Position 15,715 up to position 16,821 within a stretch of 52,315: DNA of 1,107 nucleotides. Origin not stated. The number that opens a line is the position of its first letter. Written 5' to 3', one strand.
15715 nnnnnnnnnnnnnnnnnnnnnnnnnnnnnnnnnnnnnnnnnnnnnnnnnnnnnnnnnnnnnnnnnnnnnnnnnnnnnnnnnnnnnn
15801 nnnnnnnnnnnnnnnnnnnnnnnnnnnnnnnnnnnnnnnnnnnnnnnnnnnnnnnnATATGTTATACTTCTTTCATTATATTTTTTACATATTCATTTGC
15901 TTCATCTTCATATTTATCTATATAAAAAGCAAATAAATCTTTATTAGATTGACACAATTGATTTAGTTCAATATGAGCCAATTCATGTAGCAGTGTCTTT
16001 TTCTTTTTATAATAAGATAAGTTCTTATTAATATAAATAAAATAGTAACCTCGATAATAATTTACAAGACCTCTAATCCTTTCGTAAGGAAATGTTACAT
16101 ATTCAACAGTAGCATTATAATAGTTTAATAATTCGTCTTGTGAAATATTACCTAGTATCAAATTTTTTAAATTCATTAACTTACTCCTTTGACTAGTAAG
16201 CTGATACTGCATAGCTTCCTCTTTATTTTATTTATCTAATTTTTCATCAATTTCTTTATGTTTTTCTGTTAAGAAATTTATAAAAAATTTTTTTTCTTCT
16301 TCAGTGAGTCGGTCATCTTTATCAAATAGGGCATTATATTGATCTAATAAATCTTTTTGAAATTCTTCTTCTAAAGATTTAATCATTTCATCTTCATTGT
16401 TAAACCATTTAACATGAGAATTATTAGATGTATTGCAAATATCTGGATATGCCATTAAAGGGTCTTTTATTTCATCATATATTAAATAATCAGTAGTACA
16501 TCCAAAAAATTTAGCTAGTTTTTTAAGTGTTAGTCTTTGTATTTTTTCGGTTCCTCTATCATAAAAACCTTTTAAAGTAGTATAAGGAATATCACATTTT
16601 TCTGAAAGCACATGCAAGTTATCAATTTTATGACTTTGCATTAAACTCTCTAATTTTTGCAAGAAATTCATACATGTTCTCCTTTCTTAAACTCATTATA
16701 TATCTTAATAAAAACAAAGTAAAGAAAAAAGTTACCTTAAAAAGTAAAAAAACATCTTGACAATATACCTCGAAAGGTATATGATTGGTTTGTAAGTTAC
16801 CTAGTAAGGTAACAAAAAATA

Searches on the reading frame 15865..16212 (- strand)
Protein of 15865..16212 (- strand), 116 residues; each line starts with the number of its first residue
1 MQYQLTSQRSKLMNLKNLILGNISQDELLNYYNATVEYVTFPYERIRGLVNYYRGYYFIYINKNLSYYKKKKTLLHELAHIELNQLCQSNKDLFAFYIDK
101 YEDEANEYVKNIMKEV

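Call 67: search_protein_families(library=pfam, proteins=[window:15865-16212:-], max_evalue=0.001)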
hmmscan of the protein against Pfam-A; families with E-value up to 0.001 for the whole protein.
window:15865-16212:- (116 aa): 1 family
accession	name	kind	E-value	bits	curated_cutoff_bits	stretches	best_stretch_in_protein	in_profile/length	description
PF06114.19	Peptidase_M78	-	5.7e-09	36.3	22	1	36-107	8-80/123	IrrE N-terminal-like domain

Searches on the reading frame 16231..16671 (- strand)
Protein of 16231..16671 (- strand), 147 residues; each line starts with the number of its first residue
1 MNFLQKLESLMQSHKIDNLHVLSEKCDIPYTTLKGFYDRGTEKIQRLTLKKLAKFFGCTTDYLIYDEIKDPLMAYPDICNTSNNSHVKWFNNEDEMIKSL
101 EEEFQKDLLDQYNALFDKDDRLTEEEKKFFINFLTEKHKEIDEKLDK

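Call 67: search_protein_families(library=pfam, proteins=[window:16231-16671:-], max_evalue=0.001)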
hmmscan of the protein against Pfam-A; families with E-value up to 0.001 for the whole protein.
window:16231-16671:- (147 aa): 1 family
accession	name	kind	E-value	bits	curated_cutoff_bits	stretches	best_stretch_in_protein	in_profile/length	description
PF13443.12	HTH_26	-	1.6e-05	25.5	22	1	6-59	1-53/63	Cro/C1-type HTH DNA-binding domain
